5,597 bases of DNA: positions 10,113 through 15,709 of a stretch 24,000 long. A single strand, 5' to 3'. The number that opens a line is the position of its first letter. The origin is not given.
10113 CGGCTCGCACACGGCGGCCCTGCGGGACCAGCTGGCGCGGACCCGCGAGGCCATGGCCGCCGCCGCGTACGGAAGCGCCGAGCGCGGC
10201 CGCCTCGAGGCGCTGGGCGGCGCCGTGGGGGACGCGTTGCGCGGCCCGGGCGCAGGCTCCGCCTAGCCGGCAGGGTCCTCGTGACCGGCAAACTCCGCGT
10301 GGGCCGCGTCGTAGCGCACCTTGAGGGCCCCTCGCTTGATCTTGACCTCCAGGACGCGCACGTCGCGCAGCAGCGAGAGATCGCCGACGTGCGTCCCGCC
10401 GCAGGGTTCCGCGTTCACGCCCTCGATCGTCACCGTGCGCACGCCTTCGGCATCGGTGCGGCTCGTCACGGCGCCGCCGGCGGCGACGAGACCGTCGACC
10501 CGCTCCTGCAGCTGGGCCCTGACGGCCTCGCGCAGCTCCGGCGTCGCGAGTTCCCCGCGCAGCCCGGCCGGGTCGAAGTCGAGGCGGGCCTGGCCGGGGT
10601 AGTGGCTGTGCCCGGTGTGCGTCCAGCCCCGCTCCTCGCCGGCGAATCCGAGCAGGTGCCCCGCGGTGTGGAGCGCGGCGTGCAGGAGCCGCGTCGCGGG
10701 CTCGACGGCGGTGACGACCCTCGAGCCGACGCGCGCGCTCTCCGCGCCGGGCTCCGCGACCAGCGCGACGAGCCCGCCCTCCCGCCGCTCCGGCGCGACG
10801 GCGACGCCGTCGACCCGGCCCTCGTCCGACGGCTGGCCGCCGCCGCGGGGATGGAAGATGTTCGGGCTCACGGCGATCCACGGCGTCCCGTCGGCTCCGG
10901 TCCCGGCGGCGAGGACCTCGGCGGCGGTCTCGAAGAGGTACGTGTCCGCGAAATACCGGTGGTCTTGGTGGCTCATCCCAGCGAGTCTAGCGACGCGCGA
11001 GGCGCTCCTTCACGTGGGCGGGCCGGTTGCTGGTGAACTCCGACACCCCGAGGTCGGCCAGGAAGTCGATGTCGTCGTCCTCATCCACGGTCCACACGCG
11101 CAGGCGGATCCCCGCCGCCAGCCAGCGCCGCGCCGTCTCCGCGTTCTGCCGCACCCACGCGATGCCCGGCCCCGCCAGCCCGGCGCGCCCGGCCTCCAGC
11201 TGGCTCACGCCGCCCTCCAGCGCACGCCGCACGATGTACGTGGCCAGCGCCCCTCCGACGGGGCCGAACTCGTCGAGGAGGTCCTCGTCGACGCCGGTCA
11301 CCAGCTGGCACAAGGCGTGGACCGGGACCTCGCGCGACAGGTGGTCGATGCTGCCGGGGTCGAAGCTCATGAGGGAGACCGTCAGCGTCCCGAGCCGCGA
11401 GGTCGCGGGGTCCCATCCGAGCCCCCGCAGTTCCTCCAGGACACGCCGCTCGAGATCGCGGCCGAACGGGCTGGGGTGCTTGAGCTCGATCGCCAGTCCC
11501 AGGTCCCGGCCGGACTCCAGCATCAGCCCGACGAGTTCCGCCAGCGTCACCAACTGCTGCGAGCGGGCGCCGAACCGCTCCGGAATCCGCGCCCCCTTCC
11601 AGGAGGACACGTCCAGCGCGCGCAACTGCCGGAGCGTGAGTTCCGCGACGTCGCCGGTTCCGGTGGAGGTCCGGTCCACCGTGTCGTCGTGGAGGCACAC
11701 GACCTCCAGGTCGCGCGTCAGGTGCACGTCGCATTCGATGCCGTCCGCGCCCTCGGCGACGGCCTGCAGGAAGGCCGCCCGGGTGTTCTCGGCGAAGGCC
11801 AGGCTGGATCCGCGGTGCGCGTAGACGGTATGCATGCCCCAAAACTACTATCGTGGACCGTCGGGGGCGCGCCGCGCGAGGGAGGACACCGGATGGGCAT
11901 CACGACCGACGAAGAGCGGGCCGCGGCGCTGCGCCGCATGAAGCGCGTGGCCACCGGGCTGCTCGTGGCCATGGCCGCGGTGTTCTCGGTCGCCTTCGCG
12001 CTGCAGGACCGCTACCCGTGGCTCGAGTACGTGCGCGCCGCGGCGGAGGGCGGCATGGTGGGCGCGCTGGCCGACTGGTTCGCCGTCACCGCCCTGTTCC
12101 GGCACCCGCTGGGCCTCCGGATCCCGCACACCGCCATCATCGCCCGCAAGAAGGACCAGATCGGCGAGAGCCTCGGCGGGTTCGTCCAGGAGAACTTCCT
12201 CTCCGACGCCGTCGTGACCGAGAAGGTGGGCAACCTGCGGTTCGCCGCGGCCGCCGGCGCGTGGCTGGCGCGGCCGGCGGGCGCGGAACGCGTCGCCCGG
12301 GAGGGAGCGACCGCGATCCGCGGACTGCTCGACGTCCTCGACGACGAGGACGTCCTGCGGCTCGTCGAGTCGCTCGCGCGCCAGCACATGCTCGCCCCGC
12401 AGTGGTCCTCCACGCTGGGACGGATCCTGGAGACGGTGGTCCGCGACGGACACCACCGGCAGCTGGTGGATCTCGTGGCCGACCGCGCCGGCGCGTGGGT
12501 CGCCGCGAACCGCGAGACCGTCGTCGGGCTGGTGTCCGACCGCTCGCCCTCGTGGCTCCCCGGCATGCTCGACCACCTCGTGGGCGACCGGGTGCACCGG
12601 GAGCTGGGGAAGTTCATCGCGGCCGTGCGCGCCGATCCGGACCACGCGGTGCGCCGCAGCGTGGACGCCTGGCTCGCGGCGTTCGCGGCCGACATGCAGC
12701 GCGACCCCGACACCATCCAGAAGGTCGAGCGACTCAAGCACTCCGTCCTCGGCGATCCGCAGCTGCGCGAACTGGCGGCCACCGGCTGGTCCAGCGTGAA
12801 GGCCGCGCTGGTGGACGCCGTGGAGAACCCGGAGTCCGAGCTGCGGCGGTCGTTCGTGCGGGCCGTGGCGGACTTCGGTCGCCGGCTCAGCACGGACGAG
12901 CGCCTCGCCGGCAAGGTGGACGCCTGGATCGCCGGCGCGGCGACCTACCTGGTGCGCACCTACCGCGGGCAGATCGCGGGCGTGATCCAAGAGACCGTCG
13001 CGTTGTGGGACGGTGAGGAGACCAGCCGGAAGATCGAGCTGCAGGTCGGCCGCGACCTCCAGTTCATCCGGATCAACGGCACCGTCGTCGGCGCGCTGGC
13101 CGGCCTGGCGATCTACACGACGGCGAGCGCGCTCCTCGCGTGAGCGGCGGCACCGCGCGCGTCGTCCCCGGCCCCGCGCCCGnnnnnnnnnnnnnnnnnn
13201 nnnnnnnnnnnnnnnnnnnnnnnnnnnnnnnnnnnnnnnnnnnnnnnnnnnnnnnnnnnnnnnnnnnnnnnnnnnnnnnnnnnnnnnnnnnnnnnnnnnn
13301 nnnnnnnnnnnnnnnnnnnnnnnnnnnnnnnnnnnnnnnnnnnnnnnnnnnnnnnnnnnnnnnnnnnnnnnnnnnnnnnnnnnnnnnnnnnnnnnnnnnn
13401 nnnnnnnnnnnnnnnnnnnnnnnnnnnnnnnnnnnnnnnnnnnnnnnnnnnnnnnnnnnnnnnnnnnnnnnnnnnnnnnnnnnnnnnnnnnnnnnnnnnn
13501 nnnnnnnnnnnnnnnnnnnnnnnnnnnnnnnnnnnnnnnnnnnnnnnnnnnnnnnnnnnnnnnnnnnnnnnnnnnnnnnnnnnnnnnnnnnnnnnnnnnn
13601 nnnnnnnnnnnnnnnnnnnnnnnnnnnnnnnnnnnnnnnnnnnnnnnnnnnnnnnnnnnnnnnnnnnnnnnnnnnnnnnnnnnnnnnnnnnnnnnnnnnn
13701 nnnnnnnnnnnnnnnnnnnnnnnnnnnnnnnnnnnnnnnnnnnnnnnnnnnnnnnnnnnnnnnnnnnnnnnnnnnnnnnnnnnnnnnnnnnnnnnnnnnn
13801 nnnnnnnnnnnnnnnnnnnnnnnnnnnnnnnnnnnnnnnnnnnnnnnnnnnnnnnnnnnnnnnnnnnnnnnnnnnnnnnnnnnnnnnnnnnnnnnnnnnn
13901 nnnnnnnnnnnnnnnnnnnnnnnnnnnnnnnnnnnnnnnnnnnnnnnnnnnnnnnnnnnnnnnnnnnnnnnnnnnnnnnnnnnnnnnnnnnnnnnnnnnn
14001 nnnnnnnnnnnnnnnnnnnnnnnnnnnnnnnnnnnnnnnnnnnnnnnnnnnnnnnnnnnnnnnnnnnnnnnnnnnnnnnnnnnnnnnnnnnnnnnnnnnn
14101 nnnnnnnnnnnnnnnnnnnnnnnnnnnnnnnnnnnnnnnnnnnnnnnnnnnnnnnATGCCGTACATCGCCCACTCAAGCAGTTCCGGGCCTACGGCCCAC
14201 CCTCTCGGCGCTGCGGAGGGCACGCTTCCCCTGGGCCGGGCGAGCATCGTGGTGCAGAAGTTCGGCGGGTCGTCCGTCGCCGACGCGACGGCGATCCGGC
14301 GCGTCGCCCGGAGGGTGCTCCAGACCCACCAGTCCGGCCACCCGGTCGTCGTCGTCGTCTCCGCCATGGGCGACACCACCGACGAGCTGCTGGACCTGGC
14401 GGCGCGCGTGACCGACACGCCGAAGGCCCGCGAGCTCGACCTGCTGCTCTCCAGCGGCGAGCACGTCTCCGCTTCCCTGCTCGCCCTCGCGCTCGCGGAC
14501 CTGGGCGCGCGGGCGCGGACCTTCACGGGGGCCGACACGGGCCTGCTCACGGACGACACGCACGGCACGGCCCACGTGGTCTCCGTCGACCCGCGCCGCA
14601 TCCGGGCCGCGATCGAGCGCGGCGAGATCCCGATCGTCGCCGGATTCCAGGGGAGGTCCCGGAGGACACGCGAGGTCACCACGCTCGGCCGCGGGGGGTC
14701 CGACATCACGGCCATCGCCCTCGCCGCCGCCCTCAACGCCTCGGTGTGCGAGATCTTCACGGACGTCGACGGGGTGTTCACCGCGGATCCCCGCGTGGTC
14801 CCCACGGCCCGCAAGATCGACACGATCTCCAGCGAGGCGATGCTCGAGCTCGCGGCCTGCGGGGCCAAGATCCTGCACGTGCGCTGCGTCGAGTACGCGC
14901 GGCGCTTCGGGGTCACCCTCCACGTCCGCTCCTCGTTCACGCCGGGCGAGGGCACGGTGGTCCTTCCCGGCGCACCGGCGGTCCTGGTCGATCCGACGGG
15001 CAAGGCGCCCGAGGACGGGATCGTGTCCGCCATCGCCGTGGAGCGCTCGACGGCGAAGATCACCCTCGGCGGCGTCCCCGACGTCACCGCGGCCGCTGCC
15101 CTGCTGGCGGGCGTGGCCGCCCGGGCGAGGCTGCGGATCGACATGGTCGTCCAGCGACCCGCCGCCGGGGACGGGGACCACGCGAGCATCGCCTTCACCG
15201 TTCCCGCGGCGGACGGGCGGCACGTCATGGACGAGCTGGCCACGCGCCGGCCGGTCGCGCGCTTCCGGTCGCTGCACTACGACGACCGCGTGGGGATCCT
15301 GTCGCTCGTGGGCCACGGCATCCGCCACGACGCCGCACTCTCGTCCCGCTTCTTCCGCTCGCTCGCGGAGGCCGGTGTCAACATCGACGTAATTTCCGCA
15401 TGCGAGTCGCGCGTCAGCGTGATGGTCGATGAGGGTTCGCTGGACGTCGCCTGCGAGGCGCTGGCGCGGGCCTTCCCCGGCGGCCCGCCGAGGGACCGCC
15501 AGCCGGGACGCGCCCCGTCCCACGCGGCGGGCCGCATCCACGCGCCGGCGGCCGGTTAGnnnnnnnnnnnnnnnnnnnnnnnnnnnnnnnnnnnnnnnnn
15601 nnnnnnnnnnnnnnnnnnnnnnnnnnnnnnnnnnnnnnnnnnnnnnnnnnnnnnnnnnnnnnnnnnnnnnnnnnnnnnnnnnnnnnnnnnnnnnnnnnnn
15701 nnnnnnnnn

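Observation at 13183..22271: SARP - aspartate kinase - DABA transaminase - Pls-like synthetase - peptidase locus: candidate poly(2,4-diaminobutyrate)-type cationic homopolymer pathway with its own precursor supply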

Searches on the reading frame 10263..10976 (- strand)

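Call 16: search_protein_families(library=pfam, proteins=[window:10263-10976:-], max_evalue=0.01)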
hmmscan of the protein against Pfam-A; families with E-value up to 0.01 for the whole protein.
window:10263-10976:- (237 aa): 1 family
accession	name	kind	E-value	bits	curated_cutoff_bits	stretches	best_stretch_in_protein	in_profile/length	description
PF07973.19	tRNA_SAD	-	2.5e-05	24.6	24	1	179-212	1-32/44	Threonyl and Alanyl tRNA synthetase second additional domain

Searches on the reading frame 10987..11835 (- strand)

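Call 16: search_protein_families(library=pfam, proteins=[window:10987-11835:-], max_evalue=0.01)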
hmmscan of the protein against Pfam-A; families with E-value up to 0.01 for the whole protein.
window:10987-11835:- (282 aa): 1 family
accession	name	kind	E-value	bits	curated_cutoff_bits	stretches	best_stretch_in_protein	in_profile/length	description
PF03009.23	GDPD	-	2.9e-38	132.8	23.6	1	7-273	1-243/244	Glycerophosphoryl diester phosphodiesterase family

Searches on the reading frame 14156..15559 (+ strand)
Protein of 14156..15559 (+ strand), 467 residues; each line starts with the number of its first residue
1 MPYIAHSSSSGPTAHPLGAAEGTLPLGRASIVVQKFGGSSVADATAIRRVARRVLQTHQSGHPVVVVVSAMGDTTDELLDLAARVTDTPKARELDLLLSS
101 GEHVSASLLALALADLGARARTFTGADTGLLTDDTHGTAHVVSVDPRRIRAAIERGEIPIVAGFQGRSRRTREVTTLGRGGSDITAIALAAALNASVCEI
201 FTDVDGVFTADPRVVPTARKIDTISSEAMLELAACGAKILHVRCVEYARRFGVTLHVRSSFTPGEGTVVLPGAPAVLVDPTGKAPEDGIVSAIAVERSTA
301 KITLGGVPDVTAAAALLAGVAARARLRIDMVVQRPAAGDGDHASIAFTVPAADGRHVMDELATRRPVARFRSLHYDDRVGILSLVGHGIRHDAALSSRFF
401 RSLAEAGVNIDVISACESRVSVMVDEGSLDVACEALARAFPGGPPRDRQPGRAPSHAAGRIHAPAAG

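Call 10: search_protein_families(library=pfam, proteins=[window:14156-15559:+])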
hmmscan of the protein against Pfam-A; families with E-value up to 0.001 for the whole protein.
window:14156-15559:+ (467 aa): 3 families
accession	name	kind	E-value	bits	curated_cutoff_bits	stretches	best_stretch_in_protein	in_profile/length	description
PF00696.33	AA_kinase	-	2.7e-51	175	24.9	1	31-259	2-234/234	Amino acid kinase family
PF22468.2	ACT_9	-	3.5e-14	52.7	27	1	382-440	1-61/61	ACT domain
PF13840.12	ACT_7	-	3.7e-06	27.1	27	1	376-437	3-64/65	ACT domain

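Call 11: search_protein_families(library=ncbifam, proteins=[window:14156-15559:+])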
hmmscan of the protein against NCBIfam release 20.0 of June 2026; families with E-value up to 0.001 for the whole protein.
window:14156-15559:+ (467 aa): 29 families (the best 25 are shown)
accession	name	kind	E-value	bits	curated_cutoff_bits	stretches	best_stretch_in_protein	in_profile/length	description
NF005153.0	PRK06635.1-1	equivalog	2.1e-161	537.6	585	1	30-440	2-405/421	aspartate kinase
NF005155.0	PRK06635.1-4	equivalog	6.4e-132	440.4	346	1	30-440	2-401/407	aspartate kinase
NF005656.0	PRK07431.1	equivalog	2.2e-128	429.4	657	1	30-440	2-409/587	aspartate kinase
NF005154.0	PRK06635.1-2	equivalog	4.7e-128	428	376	1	30-441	3-403/407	aspartate kinase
TIGR00657.1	asp_kinases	subfamily_domain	3.2e-112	375.9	208.7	2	91-440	103-440/442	aspartate kinase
NF005156.0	PRK06635.1-5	equivalog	2.3e-107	359.3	594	1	31-440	3-400/411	aspartate kinase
TIGR00656.1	asp_kin_monofn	equivalog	1.4e-105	353.6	402.25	1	30-440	2-404/407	aspartate kinase, monofunctional class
NF006459.0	PRK08841.1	equivalog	6.2e-91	305.3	535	1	30-269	4-242/395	aspartate kinase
NF006068.0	PRK08210.1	equivalog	1.2e-82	278.2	474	1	30-440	2-400/405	aspartate kinase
NF005161.0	PRK06635.2-5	equivalog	9.1e-82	275.1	586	1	31-440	5-400/402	aspartate kinase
NF004938.0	PRK06291.1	equivalog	6.9e-76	255.8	528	2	92-440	120-461/468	aspartate kinase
NF005158.0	PRK06635.2-2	equivalog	1.5e-67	228.2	717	1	31-427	3-385/401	aspartate kinase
NF005157.0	PRK06635.2-1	equivalog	6.7e-64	216.2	832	1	33-440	6-399/401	aspartate kinase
NF006959.0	PRK09436.1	equivalog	6.1e-59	199.9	726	2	94-436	119-455/819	bifunctional aspartate kinase/homoserine dehydrogenase I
NF005159.0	PRK06635.2-3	equivalog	5.4e-55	187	379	1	31-248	3-226/406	aspartate kinase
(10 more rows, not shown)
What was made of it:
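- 14156..15559 (+): Pathway-specific aspartate kinase (467 aa) with divergent ACT regulatory region. NCBIfam aspartate-kinase equivalogs (call 11).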

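Call 79: search_solved_structures(query=window:14156-15559:+, max_evalue=1e-30, show_alignments=1)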
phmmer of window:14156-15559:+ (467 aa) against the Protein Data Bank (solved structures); distinct sequences matched with E-value up to 1e-30: 7.
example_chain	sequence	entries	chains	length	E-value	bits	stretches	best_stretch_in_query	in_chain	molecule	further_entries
3aaw_A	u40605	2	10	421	2.2e-116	393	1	30-443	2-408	Aspartokinase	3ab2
3ab4_A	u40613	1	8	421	4.1e-116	392.1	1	30-443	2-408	Aspartokinase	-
5yei_C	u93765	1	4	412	2.1e-90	307.4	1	30-445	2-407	Aspartokinase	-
3l76_A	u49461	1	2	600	9.3e-90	305.3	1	30-447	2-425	Aspartokinase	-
3c1m_A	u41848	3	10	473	2.6e-54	188.5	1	78-269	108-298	Probable aspartokinase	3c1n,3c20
2hmf_A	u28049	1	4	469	2.7e-54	188.4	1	78-269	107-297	Probable aspartokinase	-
2cdq_A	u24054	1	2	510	3.2e-37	132.2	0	76-440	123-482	ASPARTOKINASE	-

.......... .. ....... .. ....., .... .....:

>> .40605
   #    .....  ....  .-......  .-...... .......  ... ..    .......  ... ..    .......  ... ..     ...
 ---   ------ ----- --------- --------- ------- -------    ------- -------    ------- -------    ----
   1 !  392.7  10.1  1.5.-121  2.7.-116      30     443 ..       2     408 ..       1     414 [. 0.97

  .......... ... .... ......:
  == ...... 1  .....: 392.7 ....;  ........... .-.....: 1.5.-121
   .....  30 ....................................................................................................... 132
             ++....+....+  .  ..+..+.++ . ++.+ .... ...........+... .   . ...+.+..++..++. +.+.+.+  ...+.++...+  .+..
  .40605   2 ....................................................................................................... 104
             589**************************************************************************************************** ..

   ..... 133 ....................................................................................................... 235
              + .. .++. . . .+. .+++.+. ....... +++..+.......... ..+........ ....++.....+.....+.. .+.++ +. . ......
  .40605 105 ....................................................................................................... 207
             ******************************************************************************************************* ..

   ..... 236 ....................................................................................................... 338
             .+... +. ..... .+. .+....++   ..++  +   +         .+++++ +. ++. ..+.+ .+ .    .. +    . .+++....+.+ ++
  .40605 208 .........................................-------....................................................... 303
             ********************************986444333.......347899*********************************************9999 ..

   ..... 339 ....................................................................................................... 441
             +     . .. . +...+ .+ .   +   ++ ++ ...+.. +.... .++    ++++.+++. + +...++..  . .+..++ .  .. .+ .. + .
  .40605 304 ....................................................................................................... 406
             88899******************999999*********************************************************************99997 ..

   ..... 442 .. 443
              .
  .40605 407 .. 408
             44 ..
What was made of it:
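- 14156..15559 (+): Aligns to C. glutamicum LysC 3AAW at E 2e-116 (call 79).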
